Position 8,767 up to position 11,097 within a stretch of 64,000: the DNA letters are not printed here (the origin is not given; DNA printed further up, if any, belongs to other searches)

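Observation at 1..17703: About 17.7 kb ABC-transporter-dependent surface glycan locus (WecB, three GT4, Wzm/Wzt, UDP-sugar dehydrogenase, TagF-like, NulO module)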

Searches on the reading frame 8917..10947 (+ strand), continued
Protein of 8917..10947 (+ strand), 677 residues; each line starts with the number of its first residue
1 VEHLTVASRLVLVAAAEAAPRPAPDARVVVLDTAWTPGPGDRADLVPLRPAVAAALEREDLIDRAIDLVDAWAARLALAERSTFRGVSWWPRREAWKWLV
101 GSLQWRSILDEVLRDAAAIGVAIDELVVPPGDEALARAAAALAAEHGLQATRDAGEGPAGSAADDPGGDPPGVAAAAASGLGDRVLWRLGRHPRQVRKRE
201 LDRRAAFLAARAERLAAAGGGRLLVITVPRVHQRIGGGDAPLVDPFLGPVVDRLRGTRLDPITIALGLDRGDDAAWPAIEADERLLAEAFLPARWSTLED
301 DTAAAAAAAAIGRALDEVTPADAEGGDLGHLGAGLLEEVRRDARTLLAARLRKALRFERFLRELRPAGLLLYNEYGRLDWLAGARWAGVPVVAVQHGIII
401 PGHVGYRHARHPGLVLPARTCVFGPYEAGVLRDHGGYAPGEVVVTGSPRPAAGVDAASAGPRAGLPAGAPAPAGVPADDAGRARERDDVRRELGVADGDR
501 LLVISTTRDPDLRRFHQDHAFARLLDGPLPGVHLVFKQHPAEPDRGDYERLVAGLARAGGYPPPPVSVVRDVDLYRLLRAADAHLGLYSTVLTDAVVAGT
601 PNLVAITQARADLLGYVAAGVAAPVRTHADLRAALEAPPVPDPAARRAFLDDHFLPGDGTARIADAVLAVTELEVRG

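Call 36: fold_search(model_id=the predicted structure, library=pdb)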
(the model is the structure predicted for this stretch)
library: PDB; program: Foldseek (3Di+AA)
matches with E <= 10: 965; with E <= 0.001: 172
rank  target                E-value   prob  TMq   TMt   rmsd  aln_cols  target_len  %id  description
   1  5xvs_B                4.8e-09  1.00  0.34  0.57   8.8       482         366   12  Crystal structure of UDP-GlcNAc 2-epimerase NeuC complexed with UDP (released 2018-04-11)
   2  6tvp_A                6.6e-09  1.00  0.32  0.49   9.7       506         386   13  Structure of Mycobacterium smegmatis alpha-maltose-1-phosphate synthase GlgM (released 2020-04-22)
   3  8va1_A                1.1e-08  1.00  0.32  0.38  12.5       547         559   11  S. aureus TarL H300N in complex with CDP-ribitol (single tetramer) (released 2024-04-03)
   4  8va1_D                1.2e-08  1.00  0.34  0.41  11.6       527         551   12  S. aureus TarL H300N in complex with CDP-ribitol (single tetramer) (released 2024-04-03)
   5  3dzc_A                3.1e-08  1.00  0.35  0.56   7.9       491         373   12  2.35 Angstrom resolution structure of WecB (VC0917), a UDP-N-acetylglucosamine 2-epimerase from Vibrio cholerae. (released 2008-08-12)
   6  7ya2_B                3.8e-08  1.00  0.38  0.64   8.5       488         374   11  Crystal structure of capsular polysaccharide synthesis enzyme CapG from Staphylococcus aureus (released 2022-11-16)
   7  8va1_B                6.1e-08  1.00  0.32  0.38  11.3       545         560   11  S. aureus TarL H300N in complex with CDP-ribitol (single tetramer) (released 2024-04-03)
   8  5enz_A                7.5e-08  1.00  0.36  0.60   6.6       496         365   11  S. aureus MnaA-UDP co-structure (released 2016-04-27)
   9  5zlr_A                1.2e-07  1.00  0.34  0.57   8.6       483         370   13  Structure of NeuC (released 2018-05-16)
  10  1f6d_C                1.2e-07  1.00  0.34  0.57   7.8       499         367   12  THE STRUCTURE OF UDP-N-ACETYLGLUCOSAMINE 2-EPIMERASE FROM E. COLI. (released 2000-12-13)
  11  7mi0                  1.3e-07  1.00  0.34  0.54   8.7       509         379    8  Crystal Structure of Glycosyltransferase from Rickettsia africae ESF-5 (released 2021-04-28)
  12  3l7l_D                1.3e-07  1.00  0.33  0.52  13.4       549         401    9  Structure of the Wall Teichoic Acid Polymerase TagF, H444N + CDPG (30 minute soak) (released 2010-04-28)
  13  7vz6_B                1.5e-07  1.00  0.35  0.60   9.7       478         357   14  The crystal structure of Non-hydrolyzing UDPGlcNAc 2-epimerase in complex with UDP-glucose (released 2022-11-16)
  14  3l7j_B                1.8e-07  1.00  0.35  0.53  13.3       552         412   10  Structure of the Wall Teichoic Acid Polymerase TagF, H444N variant (released 2010-04-28)
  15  1f6d_A                2.0e-07  1.00  0.36  0.59  12.0       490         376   13  THE STRUCTURE OF UDP-N-ACETYLGLUCOSAMINE 2-EPIMERASE FROM E. COLI. (released 2000-12-13)
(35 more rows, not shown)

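Call 37: search_protein_representatives(alignment_id=A1)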
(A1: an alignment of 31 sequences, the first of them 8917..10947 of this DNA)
Query: 31 sequences, 648 profile positions. Proteins with E-value up to 0.001 (for the whole library): 4334; up to 1e-10: 1616; up to 1e-30: 288. The best 150 are listed.
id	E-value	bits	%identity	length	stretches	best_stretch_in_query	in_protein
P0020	5.8e-257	871.3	-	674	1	2-643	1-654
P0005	3.3e-253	858.9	-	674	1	6-645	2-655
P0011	2.6e-248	842.7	-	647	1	2-644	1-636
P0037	1.0e-245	834.2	-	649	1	2-644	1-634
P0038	1.6e-242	823.6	-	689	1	3-643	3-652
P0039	2.1e-239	813.3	-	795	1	2-642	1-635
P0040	5.6e-237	805.3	-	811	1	2-641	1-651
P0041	5.4e-235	798.7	-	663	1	1-640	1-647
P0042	5.5e-232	788.8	-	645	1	2-640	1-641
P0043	5.9e-229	778.8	-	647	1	4-641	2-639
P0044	1.0e-227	774.7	-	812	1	3-640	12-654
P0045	4.4e-225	766.0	-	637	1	3-641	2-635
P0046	4.5e-223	759.4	-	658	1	3-641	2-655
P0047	5.9e-221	752.4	-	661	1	4-640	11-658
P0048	2.4e-219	747.0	-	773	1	36-641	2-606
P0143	1.7e-69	251.9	-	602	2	213-645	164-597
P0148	7.4e-66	239.9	-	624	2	127-643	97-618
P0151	3.0e-63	231.3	-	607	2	204-640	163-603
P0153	7.3e-63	230.0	-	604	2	219-638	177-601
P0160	3.9e-56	207.8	-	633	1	26-639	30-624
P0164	1.7e-54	202.4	-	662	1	52-638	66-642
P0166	8.2e-54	200.1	-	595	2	190-637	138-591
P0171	1.1e-51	193.1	-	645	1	40-638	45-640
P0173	3.4e-51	191.5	-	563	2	310-641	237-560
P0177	8.5e-50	186.8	-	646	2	310-642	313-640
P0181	4.3e-49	184.5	-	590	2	188-642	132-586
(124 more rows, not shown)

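Call 38: search_protein_families(library=pfam, proteins=[P0143, P0148, P0151, P0153, P0160, P0164, P0166, P0171, P0173, P0177], max_evalue=0.01)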
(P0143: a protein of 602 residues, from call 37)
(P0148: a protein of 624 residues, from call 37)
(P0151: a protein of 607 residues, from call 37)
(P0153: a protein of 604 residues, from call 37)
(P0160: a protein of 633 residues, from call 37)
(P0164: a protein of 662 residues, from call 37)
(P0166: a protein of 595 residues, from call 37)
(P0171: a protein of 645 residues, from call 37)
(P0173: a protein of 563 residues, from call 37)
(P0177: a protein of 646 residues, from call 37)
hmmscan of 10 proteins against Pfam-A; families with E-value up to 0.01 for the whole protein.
P0143 (602 aa): 2 families
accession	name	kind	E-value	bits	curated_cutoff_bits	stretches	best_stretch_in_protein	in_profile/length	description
PF02350.25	Epimerase_2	-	4.1e-07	29.6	30.6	1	297-588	58-346/347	UDP-N-acetylglucosamine 2-epimerase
PF13439.12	Glyco_transf_4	-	0.0029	18.1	28.5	1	290-387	56-159/170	Glycosyltransferase Family 4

P0148 (624 aa): 0 families

P0151 (607 aa): 3 families
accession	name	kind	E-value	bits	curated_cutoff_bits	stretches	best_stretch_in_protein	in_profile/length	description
PF04464.20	Glyphos_transf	-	0.00055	19.4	22.1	1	367-597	129-363/367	CDP-Glycerol:Poly(glycerophosphate) glycerophosphotransferase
PF13439.12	Glyco_transf_4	-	0.00073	20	28.5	1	298-393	53-155/170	Glycosyltransferase Family 4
PF05159.20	Capsule_synth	-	0.0032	17.4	20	1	459-536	184-267/310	Capsule polysaccharide biosynthesis protein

P0153 (604 aa): 2 families
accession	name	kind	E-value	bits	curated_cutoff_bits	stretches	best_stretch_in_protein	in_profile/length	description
PF13439.12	Glyco_transf_4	-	0.00013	22.4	28.5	1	297-401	51-161/170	Glycosyltransferase Family 4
PF04464.20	Glyphos_transf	-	0.00086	18.8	22.1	1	399-598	160-364/367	CDP-Glycerol:Poly(glycerophosphate) glycerophosphotransferase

P0160 (633 aa): 3 families
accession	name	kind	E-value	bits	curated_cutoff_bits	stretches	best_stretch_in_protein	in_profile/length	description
PF04464.20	Glyphos_transf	-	5.3e-08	32.7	22.1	1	372-622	100-366/367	CDP-Glycerol:Poly(glycerophosphate) glycerophosphotransferase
PF02350.25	Epimerase_2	-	0.00018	20.9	30.6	1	342-601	64-333/347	UDP-N-acetylglucosamine 2-epimerase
PF13439.12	Glyco_transf_4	-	0.0017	18.8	28.5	1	315-384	43-117/170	Glycosyltransferase Family 4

P0164 (662 aa): 3 families
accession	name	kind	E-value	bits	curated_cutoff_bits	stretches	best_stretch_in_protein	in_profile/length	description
PF13439.12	Glyco_transf_4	-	4.6e-05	23.9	28.5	1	333-439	44-156/170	Glycosyltransferase Family 4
PF02350.25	Epimerase_2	-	0.00024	20.5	30.6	1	438-638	143-344/347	UDP-N-acetylglucosamine 2-epimerase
PF05159.20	Capsule_synth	-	0.0024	17.8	20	1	491-583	176-274/310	Capsule polysaccharide biosynthesis protein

P0166 (595 aa): 2 families
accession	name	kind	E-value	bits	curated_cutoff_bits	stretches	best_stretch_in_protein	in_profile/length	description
PF13439.12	Glyco_transf_4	-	1.9e-06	28.5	28.5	1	280-391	44-161/170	Glycosyltransferase Family 4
PF04464.20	Glyphos_transf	-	0.00027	20.5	22.1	1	382-590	153-365/367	CDP-Glycerol:Poly(glycerophosphate) glycerophosphotransferase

P0171 (645 aa): 4 families
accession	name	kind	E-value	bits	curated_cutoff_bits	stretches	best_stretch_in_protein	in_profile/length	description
PF13439.12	Glyco_transf_4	-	8.8e-05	23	28.5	1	332-435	48-157/170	Glycosyltransferase Family 4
PF02350.25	Epimerase_2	-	0.00023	20.6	30.6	1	344-571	55-287/347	UDP-N-acetylglucosamine 2-epimerase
PF04464.20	Glyphos_transf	-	0.00083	18.9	22.1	1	412-639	135-366/367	CDP-Glycerol:Poly(glycerophosphate) glycerophosphotransferase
PF20471.4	DUF6716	-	0.0019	17.7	27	1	473-572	176-287/342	Putative glycosyltransferase (DUF6716)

P0173 (563 aa): 0 families

P0177 (646 aa): 2 families
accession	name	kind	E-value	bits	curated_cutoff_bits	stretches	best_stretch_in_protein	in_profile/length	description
PF04464.20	Glyphos_transf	-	8.5e-07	28.7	22.1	1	434-634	157-365/367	CDP-Glycerol:Poly(glycerophosphate) glycerophosphotransferase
PF13439.12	Glyco_transf_4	-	0.0055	17.2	28.5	0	364-440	78-162/170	Glycosyltransferase Family 4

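Call 40: search_solved_structures(query=A3, max_evalue=10, show_alignments=3)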
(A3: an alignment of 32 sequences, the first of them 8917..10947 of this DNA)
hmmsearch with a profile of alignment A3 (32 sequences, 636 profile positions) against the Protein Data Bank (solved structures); distinct sequences matched with E-value up to 10: 1.
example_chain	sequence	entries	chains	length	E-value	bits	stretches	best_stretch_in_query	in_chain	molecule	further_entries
7ya2_A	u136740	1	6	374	0.00053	22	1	336-500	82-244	Capsular polysaccharide synthesis enzyme CapG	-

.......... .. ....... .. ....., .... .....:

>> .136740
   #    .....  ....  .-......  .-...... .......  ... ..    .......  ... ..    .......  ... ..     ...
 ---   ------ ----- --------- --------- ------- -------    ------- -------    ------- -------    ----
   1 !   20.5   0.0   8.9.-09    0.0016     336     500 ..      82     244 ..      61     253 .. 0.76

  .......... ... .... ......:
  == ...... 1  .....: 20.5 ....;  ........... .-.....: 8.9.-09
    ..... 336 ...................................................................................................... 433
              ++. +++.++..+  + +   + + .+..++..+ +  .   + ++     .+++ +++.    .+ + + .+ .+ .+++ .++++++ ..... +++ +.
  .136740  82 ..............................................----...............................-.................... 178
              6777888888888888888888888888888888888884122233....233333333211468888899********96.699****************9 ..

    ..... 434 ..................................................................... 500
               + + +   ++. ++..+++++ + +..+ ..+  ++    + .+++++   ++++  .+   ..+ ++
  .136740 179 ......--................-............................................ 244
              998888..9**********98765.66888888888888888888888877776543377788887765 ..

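Call 70: find_encoding_contigs(protein=P0177, flank=10000, max_places=2)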
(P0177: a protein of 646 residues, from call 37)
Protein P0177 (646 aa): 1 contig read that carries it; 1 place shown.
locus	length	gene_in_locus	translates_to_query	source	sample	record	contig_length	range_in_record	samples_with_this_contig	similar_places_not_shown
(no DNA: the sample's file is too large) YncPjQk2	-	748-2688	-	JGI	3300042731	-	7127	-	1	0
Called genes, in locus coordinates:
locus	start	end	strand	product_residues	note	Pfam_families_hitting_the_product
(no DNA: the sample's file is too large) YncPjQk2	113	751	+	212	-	-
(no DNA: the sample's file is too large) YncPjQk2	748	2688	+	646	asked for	PF04464:Glyphos_transf (weak)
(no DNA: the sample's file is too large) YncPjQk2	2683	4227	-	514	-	PF01943:Polysacc_synt, PF13440:Polysacc_synt_3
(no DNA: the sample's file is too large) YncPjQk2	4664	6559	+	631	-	-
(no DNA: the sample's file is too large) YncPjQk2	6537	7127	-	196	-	PF14524:Wzt_C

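Call 71: find_encoding_contigs(protein=P0164, flank=10000, max_places=2)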
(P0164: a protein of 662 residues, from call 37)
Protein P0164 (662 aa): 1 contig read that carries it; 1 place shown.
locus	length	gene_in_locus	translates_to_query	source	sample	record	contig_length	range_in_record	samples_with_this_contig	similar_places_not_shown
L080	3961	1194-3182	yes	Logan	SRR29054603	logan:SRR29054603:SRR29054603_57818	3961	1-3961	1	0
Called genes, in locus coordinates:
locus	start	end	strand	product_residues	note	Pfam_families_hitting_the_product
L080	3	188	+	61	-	?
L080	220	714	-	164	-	PF01966:HD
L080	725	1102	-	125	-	PF11756:YgbA_NO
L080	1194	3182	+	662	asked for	-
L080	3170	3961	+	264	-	?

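Call 72: find_encoding_contigs(protein=P0171, flank=10000, max_places=2)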
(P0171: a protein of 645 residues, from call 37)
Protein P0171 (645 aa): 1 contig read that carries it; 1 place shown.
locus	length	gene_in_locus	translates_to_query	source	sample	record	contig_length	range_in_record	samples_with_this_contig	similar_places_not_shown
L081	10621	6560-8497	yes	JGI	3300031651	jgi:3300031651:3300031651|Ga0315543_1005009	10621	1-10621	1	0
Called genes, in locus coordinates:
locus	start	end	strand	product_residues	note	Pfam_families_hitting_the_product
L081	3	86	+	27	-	?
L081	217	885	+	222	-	PF05724:TPMT (weak), PF13489:Methyltransf_23, PF03848:TehB (weak), PF13847:Methyltransf_31, PF08241:Methyltransf_11, PF08242:Methyltransf_12, PF13649:Methyltransf_25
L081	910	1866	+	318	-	PF01041:DegT_DnrJ_EryC1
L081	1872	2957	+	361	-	PF02388:FemAB (faint), PF04339:FemAB_like (weak), PF13480:Acetyltransf_6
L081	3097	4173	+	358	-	PF00571:CBS (weak), PF00483:NTP_transferase, PF12804:NTP_transf_3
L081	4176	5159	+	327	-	PF01073:3Beta_HSD, PF01370:Epimerase, PF02719:Polysacc_synt_2, PF04321:RmlD_sub_bind, PF05368:NmrA, PF07993:NAD_binding_4, PF16363:GDP_Man_Dehyd, PF13460:NAD_binding_10, +1 more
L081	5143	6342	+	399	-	PF00155:Aminotran_1_2 (weak), PF01041:DegT_DnrJ_EryC1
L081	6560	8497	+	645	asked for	-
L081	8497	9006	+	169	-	PF02353:CMAS, PF01209:Ubie_methyltran, PF13489:Methyltransf_23, PF00398:RrnaAD (weak), PF13847:Methyltransf_31, PF08241:Methyltransf_11, PF08242:Methyltransf_12, PF13649:Methyltransf_25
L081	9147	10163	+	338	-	PF02388:FemAB (faint), PF13480:Acetyltransf_6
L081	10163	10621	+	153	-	?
